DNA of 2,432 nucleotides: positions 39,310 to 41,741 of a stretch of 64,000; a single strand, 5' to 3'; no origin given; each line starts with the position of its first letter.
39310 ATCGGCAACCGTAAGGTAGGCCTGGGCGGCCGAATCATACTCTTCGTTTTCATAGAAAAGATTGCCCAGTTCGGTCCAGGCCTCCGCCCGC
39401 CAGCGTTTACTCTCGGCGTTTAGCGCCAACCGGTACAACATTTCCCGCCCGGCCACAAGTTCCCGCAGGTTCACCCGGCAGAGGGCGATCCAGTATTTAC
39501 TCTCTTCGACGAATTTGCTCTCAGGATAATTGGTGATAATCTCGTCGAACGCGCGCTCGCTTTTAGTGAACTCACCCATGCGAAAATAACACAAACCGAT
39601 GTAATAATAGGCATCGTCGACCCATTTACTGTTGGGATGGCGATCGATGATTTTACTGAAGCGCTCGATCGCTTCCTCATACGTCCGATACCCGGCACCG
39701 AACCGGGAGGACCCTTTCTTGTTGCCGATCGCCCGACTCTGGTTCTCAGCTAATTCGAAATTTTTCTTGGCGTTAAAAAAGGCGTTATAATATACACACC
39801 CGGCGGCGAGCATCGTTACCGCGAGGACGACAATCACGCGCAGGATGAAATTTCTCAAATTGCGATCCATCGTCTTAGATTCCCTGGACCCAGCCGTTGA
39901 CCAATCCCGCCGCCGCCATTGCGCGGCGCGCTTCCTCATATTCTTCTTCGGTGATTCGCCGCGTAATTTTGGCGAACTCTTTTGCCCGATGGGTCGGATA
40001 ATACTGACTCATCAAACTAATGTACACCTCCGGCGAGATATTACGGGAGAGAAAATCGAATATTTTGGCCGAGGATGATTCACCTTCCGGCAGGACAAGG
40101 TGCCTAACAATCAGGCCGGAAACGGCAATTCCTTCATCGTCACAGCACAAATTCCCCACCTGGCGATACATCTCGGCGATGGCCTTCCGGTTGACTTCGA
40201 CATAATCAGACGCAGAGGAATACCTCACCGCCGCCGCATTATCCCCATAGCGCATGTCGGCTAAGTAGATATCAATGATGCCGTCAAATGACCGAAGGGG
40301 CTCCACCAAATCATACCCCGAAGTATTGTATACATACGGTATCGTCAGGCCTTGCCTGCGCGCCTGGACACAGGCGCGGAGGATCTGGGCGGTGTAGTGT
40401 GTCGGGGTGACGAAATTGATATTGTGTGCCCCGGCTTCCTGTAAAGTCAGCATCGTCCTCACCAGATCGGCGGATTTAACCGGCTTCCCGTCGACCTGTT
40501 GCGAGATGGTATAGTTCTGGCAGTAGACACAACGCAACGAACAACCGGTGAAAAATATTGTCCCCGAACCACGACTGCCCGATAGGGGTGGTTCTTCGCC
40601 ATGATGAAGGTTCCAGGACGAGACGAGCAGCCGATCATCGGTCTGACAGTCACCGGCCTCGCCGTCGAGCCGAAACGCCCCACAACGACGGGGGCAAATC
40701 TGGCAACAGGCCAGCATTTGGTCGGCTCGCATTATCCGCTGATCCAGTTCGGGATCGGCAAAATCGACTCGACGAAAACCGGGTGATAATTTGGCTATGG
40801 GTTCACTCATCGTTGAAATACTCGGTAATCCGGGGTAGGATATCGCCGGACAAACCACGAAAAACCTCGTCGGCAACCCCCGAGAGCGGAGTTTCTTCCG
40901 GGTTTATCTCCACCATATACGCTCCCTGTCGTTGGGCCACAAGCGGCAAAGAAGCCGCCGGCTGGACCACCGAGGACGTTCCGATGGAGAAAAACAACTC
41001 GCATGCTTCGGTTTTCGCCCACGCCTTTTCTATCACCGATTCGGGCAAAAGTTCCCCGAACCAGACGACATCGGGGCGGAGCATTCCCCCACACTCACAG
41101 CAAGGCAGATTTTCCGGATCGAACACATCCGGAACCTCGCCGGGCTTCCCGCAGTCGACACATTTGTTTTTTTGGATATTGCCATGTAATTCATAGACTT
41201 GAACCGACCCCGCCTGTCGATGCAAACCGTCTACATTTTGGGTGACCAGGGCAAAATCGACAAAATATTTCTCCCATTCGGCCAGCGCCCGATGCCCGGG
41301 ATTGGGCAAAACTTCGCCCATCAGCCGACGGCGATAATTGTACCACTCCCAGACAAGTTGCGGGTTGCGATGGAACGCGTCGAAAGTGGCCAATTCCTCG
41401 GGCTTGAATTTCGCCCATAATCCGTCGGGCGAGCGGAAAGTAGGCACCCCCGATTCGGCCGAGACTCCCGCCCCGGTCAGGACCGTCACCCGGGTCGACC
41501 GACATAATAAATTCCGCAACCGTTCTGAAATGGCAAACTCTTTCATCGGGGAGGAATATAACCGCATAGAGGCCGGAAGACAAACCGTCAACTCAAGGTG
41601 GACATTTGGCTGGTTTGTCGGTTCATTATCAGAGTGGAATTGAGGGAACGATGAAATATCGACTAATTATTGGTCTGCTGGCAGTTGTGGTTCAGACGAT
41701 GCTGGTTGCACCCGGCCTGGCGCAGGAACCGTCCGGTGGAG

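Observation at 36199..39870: Envelope-spanning TPR lipoprotein with a D(S/T)x sequon-packed stalk and TonB-like C-terminus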

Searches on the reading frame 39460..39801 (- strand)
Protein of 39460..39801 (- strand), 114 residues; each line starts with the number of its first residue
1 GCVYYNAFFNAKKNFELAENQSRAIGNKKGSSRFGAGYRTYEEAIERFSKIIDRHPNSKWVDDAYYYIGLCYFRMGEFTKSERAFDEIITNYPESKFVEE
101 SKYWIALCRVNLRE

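Call 55: search_solved_structures(query=window:39460-39801:-, max_evalue=10, show_alignments=3)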
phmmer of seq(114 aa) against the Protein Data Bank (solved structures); distinct sequences matched with E-value up to 10: 85 (the best 60 are shown).
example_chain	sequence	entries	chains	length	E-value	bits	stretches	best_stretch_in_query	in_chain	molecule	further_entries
9qhb_A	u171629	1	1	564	5.1e-22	81.2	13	40-90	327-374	Engineered tetratricopeptide repeat protein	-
8bu0_A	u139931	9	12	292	1.8e-13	53.7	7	41-90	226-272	Consensus tetratricopeptide repeat protein | Crystal structure of an 8-repeat consensus TPR superhelix with Zinc. | Monomer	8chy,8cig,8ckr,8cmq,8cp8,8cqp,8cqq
9qhc_A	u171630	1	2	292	1.2e-12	51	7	40-86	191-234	Engineered tetratricopeptide repeat protein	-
3qky_A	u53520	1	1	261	6.6e-10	42.2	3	40-112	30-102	Outer membrane assembly lipoprotein YfiO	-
5efr_A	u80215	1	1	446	4.8e-09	39.4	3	40-112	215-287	BamA-BamD fusion Protein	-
5waq_A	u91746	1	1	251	2.8e-08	37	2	26-99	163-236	Outer membrane protein assembly factor BamD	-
9cn0_D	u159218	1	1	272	4.3e-08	36.4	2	26-99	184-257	Outer membrane protein assembly factor BamD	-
9cmw_D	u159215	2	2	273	4.6e-08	36.2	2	26-99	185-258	Outer membrane protein assembly factor BamD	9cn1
2wqh_A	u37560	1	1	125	3.5e-07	33.4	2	40-96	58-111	CTPR3Y3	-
2fo7_A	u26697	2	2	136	5.3e-07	32.8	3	41-87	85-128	SYNTHETIC CONSENSUS TPR PROTEIN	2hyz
8gl8_I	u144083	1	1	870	5.3e-07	32.8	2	26-106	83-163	SprE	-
8ch0_A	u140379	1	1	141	5.5e-07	32.8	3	41-87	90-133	Consensus tetratricopeptide repeat protein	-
2xev_A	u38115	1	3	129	1e-06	31.9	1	40-94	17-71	YBGF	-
6g5s_A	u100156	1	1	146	1.2e-06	31.7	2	42-97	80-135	Cell division coordinator CpoB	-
4rg6_A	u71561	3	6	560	1.8e-06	31.1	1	40-92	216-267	Cell division cycle protein 27 homolog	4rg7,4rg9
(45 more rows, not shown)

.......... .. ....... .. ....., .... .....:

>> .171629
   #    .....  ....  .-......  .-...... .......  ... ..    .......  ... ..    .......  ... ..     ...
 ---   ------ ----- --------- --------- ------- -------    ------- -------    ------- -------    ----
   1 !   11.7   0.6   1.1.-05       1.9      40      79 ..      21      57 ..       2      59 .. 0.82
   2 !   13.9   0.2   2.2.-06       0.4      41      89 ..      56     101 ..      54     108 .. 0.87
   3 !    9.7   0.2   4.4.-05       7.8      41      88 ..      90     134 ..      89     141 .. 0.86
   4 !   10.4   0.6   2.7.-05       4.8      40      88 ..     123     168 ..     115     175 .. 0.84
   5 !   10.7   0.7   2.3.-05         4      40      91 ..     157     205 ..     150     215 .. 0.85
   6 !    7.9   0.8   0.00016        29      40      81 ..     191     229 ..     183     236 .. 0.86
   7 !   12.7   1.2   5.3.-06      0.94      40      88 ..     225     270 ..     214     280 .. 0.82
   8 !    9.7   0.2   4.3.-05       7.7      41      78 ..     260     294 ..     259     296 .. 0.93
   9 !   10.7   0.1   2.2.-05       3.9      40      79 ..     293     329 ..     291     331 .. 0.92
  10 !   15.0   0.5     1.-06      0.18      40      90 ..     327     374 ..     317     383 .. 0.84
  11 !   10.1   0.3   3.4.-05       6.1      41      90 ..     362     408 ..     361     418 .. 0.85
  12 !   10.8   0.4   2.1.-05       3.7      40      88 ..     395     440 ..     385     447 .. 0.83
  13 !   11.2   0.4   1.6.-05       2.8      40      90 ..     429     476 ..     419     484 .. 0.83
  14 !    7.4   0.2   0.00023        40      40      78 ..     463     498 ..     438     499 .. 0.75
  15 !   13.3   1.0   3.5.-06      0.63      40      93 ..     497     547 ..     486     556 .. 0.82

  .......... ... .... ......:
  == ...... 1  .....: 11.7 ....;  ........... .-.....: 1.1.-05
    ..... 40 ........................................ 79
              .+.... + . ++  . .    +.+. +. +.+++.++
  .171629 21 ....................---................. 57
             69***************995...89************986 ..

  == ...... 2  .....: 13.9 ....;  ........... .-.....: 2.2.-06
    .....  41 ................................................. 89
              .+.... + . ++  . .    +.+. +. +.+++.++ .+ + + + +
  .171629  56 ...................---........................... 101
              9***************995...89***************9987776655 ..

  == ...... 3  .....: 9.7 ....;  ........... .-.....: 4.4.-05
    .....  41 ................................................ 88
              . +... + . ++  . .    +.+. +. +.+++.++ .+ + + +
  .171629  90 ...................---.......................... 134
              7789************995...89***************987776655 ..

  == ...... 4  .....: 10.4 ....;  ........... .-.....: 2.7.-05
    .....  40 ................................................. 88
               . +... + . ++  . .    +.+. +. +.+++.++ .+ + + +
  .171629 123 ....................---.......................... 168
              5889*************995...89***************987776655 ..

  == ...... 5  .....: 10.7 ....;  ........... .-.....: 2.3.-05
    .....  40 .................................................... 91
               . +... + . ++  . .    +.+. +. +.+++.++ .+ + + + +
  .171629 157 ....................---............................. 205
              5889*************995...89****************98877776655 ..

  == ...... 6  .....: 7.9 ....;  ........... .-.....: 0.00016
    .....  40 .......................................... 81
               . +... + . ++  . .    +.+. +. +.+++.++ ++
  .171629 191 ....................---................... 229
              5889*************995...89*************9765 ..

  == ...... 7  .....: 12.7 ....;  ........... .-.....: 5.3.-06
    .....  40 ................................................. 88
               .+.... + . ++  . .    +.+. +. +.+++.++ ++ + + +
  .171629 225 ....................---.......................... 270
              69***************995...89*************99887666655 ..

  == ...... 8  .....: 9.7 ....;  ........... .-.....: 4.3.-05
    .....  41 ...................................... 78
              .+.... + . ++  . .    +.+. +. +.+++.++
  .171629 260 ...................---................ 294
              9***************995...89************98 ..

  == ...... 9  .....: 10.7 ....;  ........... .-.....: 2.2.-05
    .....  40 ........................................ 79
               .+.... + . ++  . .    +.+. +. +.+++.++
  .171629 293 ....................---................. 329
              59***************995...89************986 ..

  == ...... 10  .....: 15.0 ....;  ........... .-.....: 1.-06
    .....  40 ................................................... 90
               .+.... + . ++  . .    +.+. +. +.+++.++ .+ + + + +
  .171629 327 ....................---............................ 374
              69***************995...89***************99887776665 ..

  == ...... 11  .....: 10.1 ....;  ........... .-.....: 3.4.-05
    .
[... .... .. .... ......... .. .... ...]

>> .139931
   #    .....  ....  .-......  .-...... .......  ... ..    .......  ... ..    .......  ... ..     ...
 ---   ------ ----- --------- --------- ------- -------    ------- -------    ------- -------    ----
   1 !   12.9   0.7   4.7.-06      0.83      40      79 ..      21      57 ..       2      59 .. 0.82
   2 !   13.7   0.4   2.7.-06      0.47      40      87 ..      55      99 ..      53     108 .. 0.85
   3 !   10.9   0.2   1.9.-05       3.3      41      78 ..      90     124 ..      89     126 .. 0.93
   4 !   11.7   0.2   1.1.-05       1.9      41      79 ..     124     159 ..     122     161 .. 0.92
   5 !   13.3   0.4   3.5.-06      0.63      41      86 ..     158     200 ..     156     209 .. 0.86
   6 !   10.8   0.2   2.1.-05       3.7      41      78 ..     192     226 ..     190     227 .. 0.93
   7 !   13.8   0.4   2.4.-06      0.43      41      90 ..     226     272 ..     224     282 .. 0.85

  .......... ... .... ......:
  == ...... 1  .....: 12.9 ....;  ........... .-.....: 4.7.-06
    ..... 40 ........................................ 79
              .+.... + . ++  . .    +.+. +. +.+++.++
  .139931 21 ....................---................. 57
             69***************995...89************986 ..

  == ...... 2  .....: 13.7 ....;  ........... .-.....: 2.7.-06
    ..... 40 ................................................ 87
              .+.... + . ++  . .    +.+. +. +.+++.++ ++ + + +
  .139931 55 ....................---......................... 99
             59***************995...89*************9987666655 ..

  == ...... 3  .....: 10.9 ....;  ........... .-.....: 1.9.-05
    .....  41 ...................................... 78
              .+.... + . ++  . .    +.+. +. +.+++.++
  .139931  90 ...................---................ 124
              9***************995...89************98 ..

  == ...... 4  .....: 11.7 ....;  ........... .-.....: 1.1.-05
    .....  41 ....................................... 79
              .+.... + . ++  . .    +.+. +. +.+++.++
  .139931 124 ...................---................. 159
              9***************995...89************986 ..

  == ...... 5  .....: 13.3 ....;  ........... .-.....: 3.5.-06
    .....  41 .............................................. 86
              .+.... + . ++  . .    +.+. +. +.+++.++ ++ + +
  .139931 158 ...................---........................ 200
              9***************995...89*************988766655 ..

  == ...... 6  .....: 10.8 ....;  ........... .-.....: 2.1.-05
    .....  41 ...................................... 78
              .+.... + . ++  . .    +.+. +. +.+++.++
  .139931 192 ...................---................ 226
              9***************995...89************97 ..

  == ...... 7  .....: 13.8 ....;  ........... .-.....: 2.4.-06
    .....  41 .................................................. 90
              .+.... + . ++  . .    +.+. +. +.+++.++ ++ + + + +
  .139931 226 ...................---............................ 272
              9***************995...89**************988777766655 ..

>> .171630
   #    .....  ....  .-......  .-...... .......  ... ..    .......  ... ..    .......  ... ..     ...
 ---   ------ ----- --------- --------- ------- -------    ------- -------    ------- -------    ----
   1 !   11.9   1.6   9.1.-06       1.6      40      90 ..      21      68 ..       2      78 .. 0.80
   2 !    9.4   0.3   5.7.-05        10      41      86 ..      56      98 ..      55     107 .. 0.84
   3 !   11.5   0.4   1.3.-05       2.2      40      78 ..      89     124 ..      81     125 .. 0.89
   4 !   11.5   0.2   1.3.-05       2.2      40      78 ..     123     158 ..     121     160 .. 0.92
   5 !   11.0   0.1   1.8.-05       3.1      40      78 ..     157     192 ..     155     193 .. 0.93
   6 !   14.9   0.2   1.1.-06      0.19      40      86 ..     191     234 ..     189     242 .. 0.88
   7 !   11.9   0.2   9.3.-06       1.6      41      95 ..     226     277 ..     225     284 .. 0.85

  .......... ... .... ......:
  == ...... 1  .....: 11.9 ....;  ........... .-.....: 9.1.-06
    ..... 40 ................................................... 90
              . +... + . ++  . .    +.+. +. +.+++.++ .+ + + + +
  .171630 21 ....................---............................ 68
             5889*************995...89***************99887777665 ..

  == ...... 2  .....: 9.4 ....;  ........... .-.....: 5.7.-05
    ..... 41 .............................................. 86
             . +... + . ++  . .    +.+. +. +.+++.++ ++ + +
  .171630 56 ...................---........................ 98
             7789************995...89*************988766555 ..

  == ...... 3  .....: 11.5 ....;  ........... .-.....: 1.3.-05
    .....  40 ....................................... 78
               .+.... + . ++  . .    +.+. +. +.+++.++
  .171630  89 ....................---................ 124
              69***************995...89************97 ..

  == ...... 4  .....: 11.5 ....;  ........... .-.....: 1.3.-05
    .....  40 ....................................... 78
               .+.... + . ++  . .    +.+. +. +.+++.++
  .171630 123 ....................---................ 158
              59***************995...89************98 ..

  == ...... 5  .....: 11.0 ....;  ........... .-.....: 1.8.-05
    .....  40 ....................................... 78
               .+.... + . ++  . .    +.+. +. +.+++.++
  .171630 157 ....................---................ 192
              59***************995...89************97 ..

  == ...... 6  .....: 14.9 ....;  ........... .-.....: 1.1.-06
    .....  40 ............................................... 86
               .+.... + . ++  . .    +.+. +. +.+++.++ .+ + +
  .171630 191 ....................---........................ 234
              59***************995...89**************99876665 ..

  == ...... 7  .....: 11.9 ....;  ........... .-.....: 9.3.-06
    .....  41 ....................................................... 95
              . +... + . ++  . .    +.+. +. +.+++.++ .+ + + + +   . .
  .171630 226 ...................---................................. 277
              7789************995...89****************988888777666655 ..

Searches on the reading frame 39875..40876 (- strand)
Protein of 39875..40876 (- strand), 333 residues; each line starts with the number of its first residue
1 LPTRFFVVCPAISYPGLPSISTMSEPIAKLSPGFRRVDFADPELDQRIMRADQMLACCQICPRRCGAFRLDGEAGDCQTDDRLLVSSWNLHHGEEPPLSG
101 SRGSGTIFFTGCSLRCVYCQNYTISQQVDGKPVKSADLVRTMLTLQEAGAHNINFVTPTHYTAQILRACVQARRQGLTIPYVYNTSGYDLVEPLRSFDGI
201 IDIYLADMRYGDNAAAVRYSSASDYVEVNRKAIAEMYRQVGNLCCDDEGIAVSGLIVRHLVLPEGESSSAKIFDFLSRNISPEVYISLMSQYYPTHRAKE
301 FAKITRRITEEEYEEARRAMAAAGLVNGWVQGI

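Call 13: search_protein_families(library=pfam, proteins=[window:39875-40876:-], max_evalue=0.001)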
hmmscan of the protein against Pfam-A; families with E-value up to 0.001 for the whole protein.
window:39875-40876:- (333 aa): 2 families
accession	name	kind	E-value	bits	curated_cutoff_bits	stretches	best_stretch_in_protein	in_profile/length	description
PF04055.27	Radical_SAM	-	9.9e-08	32.8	29.5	1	107-196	2-96/166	Radical SAM superfamily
PF13353.11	Fer4_12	-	0.00011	23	22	1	106-192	9-96/137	4Fe-4S single cluster domain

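Call 30: search_protein_families(library=ncbifam, proteins=[window:39875-40876:-], max_evalue=1)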
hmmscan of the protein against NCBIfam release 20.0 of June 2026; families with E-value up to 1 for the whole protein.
window:39875-40876:- (333 aa): 14 families
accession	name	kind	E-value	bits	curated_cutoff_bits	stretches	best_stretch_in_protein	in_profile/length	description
TIGR02495.1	NrdG2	equivalog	2.1e-06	27.2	131.15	1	104-136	18-50/193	anaerobic ribonucleoside-triphosphate reductase activating protein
TIGR02493.1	PFLA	equivalog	5.2e-05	22.7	231.75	1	106-146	19-59/235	pyruvate formate-lyase-activating protein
NF008356.0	PRK11145.1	equivalog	0.00024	20.5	375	1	107-146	25-64/246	pyruvate formate lyase 1-activating protein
NF043069.1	T4HPD_activ_SAM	equivalog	0.00025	20.5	425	1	105-122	20-37/299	trans-4-hydroxy-L-proline dehydratase activase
NF033719.1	ind_deCO2_activ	equivalog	0.00043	19.7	425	1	105-123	19-37/302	indoleacetate decarboxylase activase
TIGR02494.1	PFLE_PFLC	subfamily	0.0012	18.2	174.35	1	106-121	18-33/293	glycyl-radical enzyme activating protein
TIGR04337.1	AmmeMemoSam_rS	hypoth_equivalog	0.0019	17.1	220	1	56-203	12-171/349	AmmeMemoRadiSam system radical SAM enzyme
TIGR04395.1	cutC_activ_rSAM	equivalog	0.0032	16.8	360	1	106-122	24-40/309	choline TMA-lyase-activating enzyme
TIGR04041.1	activase_YjjW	hypoth_equivalog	0.036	13.5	250.2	1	106-123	21-38/276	YjjW family glycine radical enzyme activase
NF048010.1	SfplDhtActHpsHDes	equivalog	0.039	12.8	430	1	106-122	25-41/298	(2S)-3-sulfopropanediol dehydratase activating enzyme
NF033717.2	HPDL_rSAM_activ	equivalog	0.058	12.7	420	1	105-122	22-39/311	4-hydroxyphenylacetate decarboxylase activase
TIGR04349.1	rSAM_QueE_gams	hypoth_equivalog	0.076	12.7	300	1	103-123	18-41/210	7-carboxy-7-deazaguanine synthase QueE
NF006789.0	PRK09294.1-3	equivalog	0.079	11.8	873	1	149-200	223-274/410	acyltransferase PapA5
TIGR04003.1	rSAM_BssD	equivalog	0.086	12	496.45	1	105-123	19-37/314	[benzylsuccinate synthase]-activating enzyme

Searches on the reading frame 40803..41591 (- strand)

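Call 13: search_protein_families(library=pfam, proteins=[window:40803-41591:-], max_evalue=0.001)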
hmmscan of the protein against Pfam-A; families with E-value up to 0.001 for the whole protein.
window:40803-41591:- (262 aa): 1 family
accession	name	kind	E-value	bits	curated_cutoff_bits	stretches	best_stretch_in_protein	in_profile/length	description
PF02146.23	SIR2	-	8.8e-55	185.9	24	1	40-211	1-180/180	Sir2 family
